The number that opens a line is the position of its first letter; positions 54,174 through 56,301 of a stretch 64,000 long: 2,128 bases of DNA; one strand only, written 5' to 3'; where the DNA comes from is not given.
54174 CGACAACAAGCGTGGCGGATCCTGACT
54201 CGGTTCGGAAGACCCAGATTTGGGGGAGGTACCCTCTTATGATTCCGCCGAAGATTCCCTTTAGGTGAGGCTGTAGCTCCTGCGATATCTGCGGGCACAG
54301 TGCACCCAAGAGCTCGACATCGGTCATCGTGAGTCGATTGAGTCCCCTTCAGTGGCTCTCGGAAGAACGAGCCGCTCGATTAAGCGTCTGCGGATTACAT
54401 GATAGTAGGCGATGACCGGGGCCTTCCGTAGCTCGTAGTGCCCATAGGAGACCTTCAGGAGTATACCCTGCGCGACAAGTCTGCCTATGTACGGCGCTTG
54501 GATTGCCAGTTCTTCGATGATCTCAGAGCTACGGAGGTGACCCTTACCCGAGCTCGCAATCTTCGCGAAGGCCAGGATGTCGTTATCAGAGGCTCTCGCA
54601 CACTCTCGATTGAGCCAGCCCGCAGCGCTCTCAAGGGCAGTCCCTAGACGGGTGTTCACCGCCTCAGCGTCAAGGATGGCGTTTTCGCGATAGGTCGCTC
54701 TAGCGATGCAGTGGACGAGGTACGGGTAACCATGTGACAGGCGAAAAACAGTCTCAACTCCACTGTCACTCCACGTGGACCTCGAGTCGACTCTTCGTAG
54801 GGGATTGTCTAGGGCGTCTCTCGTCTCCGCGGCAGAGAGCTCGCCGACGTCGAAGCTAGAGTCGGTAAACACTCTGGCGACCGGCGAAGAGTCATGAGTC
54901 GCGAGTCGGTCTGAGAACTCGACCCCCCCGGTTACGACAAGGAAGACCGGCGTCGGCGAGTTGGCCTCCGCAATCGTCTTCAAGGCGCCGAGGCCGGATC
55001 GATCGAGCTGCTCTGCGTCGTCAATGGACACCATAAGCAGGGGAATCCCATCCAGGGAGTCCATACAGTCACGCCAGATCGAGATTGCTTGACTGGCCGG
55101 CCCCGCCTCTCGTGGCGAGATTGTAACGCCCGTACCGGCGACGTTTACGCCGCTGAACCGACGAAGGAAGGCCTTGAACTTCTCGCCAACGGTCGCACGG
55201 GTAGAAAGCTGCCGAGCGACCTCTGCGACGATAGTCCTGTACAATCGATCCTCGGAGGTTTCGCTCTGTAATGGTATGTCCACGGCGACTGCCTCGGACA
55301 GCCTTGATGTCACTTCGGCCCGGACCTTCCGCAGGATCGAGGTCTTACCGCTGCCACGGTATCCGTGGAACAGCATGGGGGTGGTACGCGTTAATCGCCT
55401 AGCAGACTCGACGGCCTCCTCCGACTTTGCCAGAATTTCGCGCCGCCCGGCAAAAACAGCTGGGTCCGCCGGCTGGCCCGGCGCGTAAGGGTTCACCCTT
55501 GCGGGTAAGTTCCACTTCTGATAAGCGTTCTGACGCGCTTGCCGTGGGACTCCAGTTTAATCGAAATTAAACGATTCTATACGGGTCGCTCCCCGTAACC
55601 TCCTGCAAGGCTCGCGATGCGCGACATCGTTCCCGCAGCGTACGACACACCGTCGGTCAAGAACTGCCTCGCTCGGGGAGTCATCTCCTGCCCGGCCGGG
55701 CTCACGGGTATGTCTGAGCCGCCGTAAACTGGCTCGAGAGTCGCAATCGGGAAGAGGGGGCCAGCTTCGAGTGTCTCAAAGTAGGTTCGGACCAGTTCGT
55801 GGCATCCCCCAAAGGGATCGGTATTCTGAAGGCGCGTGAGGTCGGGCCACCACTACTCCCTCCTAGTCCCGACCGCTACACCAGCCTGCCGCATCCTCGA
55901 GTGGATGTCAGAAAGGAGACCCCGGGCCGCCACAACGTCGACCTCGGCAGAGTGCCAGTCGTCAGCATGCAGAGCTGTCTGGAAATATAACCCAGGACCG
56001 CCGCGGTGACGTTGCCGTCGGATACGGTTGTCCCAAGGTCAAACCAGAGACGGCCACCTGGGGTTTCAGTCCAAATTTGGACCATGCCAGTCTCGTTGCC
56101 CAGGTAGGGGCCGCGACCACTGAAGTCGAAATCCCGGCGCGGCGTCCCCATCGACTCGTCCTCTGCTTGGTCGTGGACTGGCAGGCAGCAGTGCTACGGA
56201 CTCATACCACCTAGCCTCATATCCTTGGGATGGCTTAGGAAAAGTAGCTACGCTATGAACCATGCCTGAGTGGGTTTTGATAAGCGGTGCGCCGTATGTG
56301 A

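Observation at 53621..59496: About 5.9-kb low-GC island between the hydrogenase-like operon and the thermosome gene, bracketed by an 11-bp direct repeat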

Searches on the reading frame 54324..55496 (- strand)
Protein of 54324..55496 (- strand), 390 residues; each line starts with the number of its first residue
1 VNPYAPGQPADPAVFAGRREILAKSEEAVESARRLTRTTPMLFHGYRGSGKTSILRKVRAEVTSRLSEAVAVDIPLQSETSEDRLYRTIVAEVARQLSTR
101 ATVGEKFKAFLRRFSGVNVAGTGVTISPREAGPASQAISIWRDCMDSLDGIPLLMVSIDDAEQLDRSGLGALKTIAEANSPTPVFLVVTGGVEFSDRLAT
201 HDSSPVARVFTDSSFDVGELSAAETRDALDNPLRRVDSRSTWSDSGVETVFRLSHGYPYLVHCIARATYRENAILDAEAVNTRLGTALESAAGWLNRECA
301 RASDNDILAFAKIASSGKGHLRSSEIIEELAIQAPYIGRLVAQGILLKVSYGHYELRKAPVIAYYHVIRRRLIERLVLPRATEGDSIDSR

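Call 8: search_protein_families(library=pfam, proteins=[window:54324-55496:-], max_evalue=0.01)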
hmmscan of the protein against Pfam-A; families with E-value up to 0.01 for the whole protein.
window:54324-55496:- (390 aa): 8 families
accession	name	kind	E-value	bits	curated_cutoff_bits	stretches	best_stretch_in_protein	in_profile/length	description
PF13191.12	AAA_16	-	1e-08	36.3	32.6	1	15-187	2-167/167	AAA ATPase domain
PF13401.12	AAA_22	-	4.2e-08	34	27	1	40-197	7-129/130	AAA domain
PF25201.1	nSTAND6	-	1.4e-05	25.6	27.7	1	30-93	10-71/148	Novel STAND NTPase 6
PF20703.3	nSTAND1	-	1.9e-05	24.9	27.1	1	8-238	9-205/379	Novel STAND NTPase 1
PF05621.17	TniB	-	0.0021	17.9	22.4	1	19-118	17-119/189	Bacterial TniB protein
PF14516.12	AAA_35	-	0.0045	16.3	27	0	47-107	40-103/331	AAA-like domain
PF24389.1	ORC-CDC6-like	-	0.0058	15.9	27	1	34-64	28-58/571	ORC-CDC6-like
PF12775.13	AAA_7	-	0.0069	16.4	25.8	0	35-96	30-89/181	P-loop containing dynein motor region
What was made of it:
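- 54324..55496 (-): 390-aa AAA+ ATPase (AAA_16/AAA_22; ORC/Cdc6-like) with a C-terminal AbiEi-type winged helix. Pfam hits above cut-off (call 8).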

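Call 18: search_protein_families(library=padloc, proteins=[window:54324-55496:-], max_evalue=0.01)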
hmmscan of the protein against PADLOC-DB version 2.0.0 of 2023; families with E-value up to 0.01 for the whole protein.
window:54324-55496:- (390 aa): 4 families
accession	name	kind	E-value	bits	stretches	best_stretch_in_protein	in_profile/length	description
PDLC02265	AbiEi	-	0.0011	16.7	1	317-361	13-56/198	AbiEi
PDLC01738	TnsC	-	0.0012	16.2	1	144-213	125-189/283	TnsC_0_V-K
PDLC01994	RtcR_PspF1--CARF_AAA_HTH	-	0.0035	14.5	1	27-71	169-214/468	-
PDLC02283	AbiEi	-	0.0037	15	1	317-363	16-61/201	AbiEi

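Call 19: search_protein_families(library=phrogs, proteins=[window:54324-55496:-], max_evalue=0.01)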
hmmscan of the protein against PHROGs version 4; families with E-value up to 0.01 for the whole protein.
window:54324-55496:- (390 aa): 1 family
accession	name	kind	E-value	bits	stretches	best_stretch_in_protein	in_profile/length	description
phrog_6841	-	unknown function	1.9e-05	24.7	1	40-284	56-297/470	-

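Call 20: search_protein_families(library=ncbifam, proteins=[window:54324-55496:-], max_evalue=0.01)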
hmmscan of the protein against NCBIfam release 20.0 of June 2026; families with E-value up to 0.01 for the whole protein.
window:54324-55496:- (390 aa): 2 families
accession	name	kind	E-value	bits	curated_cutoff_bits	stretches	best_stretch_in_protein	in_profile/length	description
TIGR03015.1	pepcterm_ATPase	hypoth_equivalog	0.009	15.5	324.5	0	157-265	128-239/269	XrtA/PEP-CTERM system-associated ATPase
NF047389.1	ATPase_Sll1717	subfamily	0.0096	15.1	75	0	33-64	27-55/454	P-loop ATPase, Sll1717 family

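Call 34: find_homologous_proteins(query=window:54324-55496:-)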
Query window:54324-55496:- (390 aa): 58 proteins with E <= 0.001 among 8000 candidates.
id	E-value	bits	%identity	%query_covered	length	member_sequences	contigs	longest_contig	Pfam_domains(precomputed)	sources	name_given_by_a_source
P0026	1.2e-249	845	100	100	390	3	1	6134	PF25201.1,PF13401.13,PF20703.4,PF13191.13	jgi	-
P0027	6.4e-132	458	57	96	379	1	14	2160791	PF13401.13,PF20703.4,PF13191.13,PF24389.2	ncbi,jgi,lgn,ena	-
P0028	2.9e-131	456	57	95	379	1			PF13401.13,PF13191.13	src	-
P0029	1.3e-128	447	57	95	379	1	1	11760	PF13401.13,PF20703.4,PF13191.13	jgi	jgi:type II secretory pathway predicted ATPase ExeA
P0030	5.0e-126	439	55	95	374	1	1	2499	PF13401.13,PF13191.13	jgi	jgi:type II secretory pathway predicted ATPase ExeA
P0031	8.7e-122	425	53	95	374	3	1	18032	PF13401.13,PF13191.13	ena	-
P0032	1.2e-121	424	55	95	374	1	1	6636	PF13401.13,PF13191.13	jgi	jgi:hypothetical protein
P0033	3.3e-120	420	53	95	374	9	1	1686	PF13401.13,PF13191.13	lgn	-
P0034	3.6e-120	419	53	95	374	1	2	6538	PF13401.13,PF13191.13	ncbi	-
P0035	6.8e-120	419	53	95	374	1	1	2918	PF13401.13,PF13191.13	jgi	jgi:hypothetical protein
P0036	1.2e-119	418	54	97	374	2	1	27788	PF13401.13,PF13191.13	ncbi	ncbi:MAG: ATP-binding protein [Candidatus Lutacidiplasmatales archaeon]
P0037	1.3e-118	414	51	95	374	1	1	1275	PF13401.13,PF13191.13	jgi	jgi:hypothetical protein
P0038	4.5e-118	413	51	96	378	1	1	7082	PF13401.13,PF13191.13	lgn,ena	-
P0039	9.0e-117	408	53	95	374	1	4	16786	PF13401.13,PF13191.13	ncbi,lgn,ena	-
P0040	1.2e-115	405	52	98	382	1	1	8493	PF13401.13,PF13191.13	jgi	jgi:hypothetical protein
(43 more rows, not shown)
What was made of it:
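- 54324..55496 (-): 58 homologues were found; the closest is 57% identical (call 34).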

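Call 36: find_encoding_contigs(protein=P0027, flank=6000, max_places=6)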
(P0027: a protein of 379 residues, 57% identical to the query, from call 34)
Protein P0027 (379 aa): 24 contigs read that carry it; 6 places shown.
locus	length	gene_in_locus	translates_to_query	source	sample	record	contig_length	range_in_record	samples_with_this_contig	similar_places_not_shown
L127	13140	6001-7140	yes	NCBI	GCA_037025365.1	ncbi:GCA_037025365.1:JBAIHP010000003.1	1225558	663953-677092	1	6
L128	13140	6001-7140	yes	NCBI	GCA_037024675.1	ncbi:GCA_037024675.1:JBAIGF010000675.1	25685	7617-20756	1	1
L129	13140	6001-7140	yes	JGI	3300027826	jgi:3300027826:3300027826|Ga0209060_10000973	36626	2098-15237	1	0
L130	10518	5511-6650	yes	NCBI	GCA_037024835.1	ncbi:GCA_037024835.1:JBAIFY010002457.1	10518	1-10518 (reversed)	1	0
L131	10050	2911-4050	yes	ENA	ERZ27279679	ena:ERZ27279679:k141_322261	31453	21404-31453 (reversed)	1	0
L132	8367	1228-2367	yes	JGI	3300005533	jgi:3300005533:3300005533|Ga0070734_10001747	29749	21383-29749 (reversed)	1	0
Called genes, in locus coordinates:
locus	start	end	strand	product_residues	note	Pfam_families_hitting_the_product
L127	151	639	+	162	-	-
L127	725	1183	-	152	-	PF00903:Glyoxalase (weak)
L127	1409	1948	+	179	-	PF03061:4HBT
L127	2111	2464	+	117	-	PF12840:HTH_20, PF01022:HTH_5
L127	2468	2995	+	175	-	PF10604:Polyketide_cyc2, PF08327:AHSA1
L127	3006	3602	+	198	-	PF01872:RibD_C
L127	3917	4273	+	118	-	PF08818:DUF1801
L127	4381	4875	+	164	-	PF00583:Acetyltransf_1, PF13673:Acetyltransf_10, PF13508:Acetyltransf_7, PF08445:FR47 (weak)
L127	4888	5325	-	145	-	-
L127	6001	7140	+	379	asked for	PF20703:nSTAND1 (weak), PF13191:AAA_16, PF13401:AAA_22, PF24389:ORC-CDC6-like (faint)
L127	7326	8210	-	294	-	PF05014:Nuc_deoxyrib_tr (faint)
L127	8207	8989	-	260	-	PF01867:Cas_Cas1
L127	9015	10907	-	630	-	PF03175:DNA_pol_B_2 (weak)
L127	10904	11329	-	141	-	-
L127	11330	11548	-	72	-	-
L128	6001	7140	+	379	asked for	PF20703:nSTAND1 (weak), PF13191:AAA_16, PF13401:AAA_22, PF24389:ORC-CDC6-like (faint)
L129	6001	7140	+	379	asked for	PF20703:nSTAND1 (weak), PF13191:AAA_16, PF13401:AAA_22, PF24389:ORC-CDC6-like (faint)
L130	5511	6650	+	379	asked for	PF20703:nSTAND1 (weak), PF13191:AAA_16, PF13401:AAA_22, PF24389:ORC-CDC6-like (faint)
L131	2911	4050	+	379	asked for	PF20703:nSTAND1 (weak), PF13191:AAA_16, PF13401:AAA_22, PF24389:ORC-CDC6-like (faint)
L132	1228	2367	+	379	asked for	PF20703:nSTAND1 (weak), PF13191:AAA_16, PF13401:AAA_22, PF24389:ORC-CDC6-like (faint)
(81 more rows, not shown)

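Call 37: find_encoding_contigs(protein=P0036, flank=6000, max_places=3)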
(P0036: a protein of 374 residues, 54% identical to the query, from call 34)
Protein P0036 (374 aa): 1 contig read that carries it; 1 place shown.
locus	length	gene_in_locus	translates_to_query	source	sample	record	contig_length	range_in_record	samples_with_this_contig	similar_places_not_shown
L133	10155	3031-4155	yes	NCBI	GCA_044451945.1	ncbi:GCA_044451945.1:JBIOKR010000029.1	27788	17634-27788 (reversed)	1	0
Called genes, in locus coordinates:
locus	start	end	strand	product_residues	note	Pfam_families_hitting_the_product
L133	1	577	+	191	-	PF05193:Peptidase_M16_C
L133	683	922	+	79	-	-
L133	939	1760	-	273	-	PF04414:tRNA_deacylase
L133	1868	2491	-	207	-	-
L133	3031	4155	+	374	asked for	PF13191:AAA_16, PF13401:AAA_22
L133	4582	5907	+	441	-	PF05977:MFS_3, PF07690:MFS_1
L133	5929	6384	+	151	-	-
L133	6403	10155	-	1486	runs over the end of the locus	-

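Call 42: search_dna_similar(query=window:54324-55496:-, collection=phages, mode=protein, max_evalue=0.001, max_rows=10)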
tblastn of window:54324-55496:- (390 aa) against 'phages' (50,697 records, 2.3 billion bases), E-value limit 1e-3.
No match.

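Call 55: find_related_loci(query=window:54324-55496:-, collection=viral_contigs, flank=10000)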
Query window:54324-55496:- (390 aa) in viral_contigs; peptide patterns used: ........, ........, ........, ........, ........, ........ (x = any residue, [..] = any of these).
33 stretches matched a pattern, but none encodes a relative of the query by tblastn (E <= 1e-3).

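Call 58: search_solved_structures(query=window:54324-55496:-, max_evalue=0.1)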
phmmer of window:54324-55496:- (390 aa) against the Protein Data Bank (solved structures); distinct sequences matched with E-value up to 0.1: 0.

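Call 68: find_encoding_contigs(protein=P0027, flank=10000, max_places=1)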
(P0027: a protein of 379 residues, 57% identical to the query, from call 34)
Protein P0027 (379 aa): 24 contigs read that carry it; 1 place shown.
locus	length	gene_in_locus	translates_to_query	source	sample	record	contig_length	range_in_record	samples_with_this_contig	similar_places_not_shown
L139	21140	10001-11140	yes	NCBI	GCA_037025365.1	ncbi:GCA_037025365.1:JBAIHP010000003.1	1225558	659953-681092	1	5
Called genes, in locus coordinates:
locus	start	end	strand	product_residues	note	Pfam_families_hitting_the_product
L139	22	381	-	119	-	-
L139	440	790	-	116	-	-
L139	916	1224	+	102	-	-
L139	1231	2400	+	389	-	PF00579:tRNA-synt_1b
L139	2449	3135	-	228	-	PF03807:F420_oxidored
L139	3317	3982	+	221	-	PF05724:TPMT, PF13489:Methyltransf_23 (weak), PF03848:TehB, PF05175:MTS (weak), PF08241:Methyltransf_11, PF08242:Methyltransf_12, PF13649:Methyltransf_25, PF13847:Methyltransf_31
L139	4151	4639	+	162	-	-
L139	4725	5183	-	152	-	PF00903:Glyoxalase (weak)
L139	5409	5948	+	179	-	PF03061:4HBT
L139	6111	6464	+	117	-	PF12840:HTH_20, PF01022:HTH_5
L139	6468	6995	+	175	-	PF10604:Polyketide_cyc2, PF08327:AHSA1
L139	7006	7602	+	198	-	PF01872:RibD_C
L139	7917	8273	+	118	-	PF08818:DUF1801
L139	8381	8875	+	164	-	PF00583:Acetyltransf_1, PF13673:Acetyltransf_10, PF13508:Acetyltransf_7, PF08445:FR47 (weak)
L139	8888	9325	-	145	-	-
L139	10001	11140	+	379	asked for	PF20703:nSTAND1 (weak), PF13191:AAA_16, PF13401:AAA_22, PF24389:ORC-CDC6-like (faint)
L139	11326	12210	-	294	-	PF05014:Nuc_deoxyrib_tr (faint)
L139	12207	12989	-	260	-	PF01867:Cas_Cas1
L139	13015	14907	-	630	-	PF03175:DNA_pol_B_2 (weak)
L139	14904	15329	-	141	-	-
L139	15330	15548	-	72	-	-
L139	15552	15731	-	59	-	-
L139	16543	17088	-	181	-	-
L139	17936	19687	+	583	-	PF01555:N6_N4_Mtase, PF22722:NA-iREase1 (weak)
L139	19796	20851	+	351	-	PF13289:SIR2_2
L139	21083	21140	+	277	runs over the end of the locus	PF02086:MethyltransfD12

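Call 102: search_solved_structures(query=A7, max_evalue=1)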
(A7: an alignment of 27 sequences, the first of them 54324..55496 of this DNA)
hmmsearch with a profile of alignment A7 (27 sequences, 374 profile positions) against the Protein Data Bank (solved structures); distinct sequences matched with E-value up to 1: 62 (the best 60 are shown).
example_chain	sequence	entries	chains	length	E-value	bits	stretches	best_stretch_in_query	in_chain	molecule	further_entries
8s0e_G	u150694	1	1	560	8.8e-05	24.9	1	10-112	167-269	Cell division control protein 6 homolog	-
8rwv_F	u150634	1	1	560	8.8e-05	24.9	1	10-112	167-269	Cell division control protein 6 homolog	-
6hyp_A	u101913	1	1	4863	0.00035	22.9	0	28-65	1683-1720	Midasin,Midasin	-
6i27_A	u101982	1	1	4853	0.00036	22.9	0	28-65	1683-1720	Midasin,Midasin,Midasin,Midasin,Midasin,Midasin,Midasin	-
6i26_A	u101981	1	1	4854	0.00036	22.9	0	28-65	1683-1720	Midasin,Midasin,Midasin,Midasin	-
5jcs_s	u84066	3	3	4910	0.00037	22.8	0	28-65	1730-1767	Midasin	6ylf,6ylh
4xgc_D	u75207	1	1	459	0.0045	19.3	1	25-106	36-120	Origin recognition complex subunit 4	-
7jgr_D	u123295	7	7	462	0.0046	19.3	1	25-106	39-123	Origin recognition complex subunit 4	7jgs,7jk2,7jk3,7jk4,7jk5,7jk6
7jgr_G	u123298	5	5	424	0.019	17.3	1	10-174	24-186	Cell division control protein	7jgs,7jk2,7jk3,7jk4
4m4w_J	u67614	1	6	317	0.019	17.2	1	18-92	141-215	Primosomal protein DnaI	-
2w58_A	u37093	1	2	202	0.023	17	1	17-86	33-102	PRIMOSOME COMPONENT (HELICASE LOADER)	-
5uj7_C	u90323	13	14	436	0.032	16.5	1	24-94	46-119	Origin recognition complex subunit 4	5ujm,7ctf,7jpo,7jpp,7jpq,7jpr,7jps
7cte_D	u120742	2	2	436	0.032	16.5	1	24-94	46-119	Origin recognition complex subunit 4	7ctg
3dm9_B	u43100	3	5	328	0.037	16.3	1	27-130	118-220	Signal recognition particle receptor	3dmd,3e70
2v3c_C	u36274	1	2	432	0.043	16.1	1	34-152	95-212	SIGNAL RECOGNITION 54 KDA PROTEIN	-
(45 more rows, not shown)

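Call 103: search_protein_families(library=padloc, alignment_id=A7, max_evalue=0.001)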
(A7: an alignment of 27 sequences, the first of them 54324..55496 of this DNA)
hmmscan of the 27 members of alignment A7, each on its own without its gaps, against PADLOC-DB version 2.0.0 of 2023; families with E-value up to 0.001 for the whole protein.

A. member 1, window:54324-55496:- (390 aa): 0 families

B. families by the number of members that match (of 27 scanned): 11 families
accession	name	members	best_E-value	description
PDLC02265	AbiEi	20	3.2e-06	AbiEi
PDLC02283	AbiEi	19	5.5e-06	AbiEi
PDLC02225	AbiEi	15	4.3e-06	AbiEi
PDLC01738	TnsC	6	3.6e-05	TnsC_0_V-K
PDLC02231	AbiEi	3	4e-05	AbiEi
PDLC02228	AbiEi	2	1.1e-05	AbiEi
PDLC02256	AbiEi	1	2.7e-06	AbiEi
PDLC04984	PDC-S27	1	1.9e-05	-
PDLC02259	AbiEi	1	0.0002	AbiEi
PDLC04789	PDC-S01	1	0.00056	-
PDLC02260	AbiEi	1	0.00092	AbiEi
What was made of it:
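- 54324..55496 (-): The family profile's best PDB hits are Cdc6/ORC4 (E 9e-5), and the AbiEi wHTH is seen in 20 of 27 family members (calls 102, 103).
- On Anti-phage defence island: The AbiEi-type wHTH is seen only at the family level (calls 18, 103).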

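Call 109: find_encoding_contigs(protein=P0026, flank=10000, max_places=10)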
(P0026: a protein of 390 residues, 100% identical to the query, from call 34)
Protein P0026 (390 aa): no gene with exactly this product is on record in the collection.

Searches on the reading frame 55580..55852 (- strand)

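Call 80: search_protein_families(library=pfam, proteins=[window:55580-55852:-], max_evalue=10)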
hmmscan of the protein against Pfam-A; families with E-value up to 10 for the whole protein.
seq(91 aa): 0 families

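Call 81: search_protein_families(library=phrogs, proteins=[window:55580-55852:-], max_evalue=10)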
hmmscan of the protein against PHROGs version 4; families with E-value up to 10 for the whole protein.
seq(91 aa): 2 families
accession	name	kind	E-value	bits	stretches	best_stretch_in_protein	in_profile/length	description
phrog_15104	-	unknown function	0.2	12.4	1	62-83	10-33/42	-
phrog_4123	-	unknown function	0.41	11.9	1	56-91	86-121/121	-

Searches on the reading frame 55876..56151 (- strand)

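Call 8: search_protein_families(library=pfam, proteins=[window:55876-56151:-], max_evalue=0.01)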
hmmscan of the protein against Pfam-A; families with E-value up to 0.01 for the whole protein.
window:55876-56151:- (91 aa): 0 families

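Call 18: search_protein_families(library=padloc, proteins=[window:55876-56151:-], max_evalue=0.01)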
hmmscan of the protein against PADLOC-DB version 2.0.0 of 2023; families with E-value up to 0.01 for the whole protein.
window:55876-56151:- (91 aa): 0 families

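Call 19: search_protein_families(library=phrogs, proteins=[window:55876-56151:-], max_evalue=0.01)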
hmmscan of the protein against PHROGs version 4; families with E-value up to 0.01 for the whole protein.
window:55876-56151:- (91 aa): 0 families

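Call 20: search_protein_families(library=ncbifam, proteins=[window:55876-56151:-], max_evalue=0.01)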
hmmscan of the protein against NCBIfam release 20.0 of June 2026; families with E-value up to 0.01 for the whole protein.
window:55876-56151:- (91 aa): 0 families

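Call 80: search_protein_families(library=pfam, proteins=[window:55879-56151:-], max_evalue=10)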
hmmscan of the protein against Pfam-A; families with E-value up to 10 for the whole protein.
seq(91 aa): 1 family
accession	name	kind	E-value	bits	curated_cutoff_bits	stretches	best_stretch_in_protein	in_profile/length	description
PF14382.12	ECR1_N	-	0.043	14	27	1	40-58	19-37/38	Exosome complex exonuclease RRP4 N-terminal region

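Call 81: search_protein_families(library=phrogs, proteins=[window:55879-56151:-], max_evalue=10)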
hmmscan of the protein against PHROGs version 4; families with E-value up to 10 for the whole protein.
seq(91 aa): 0 families
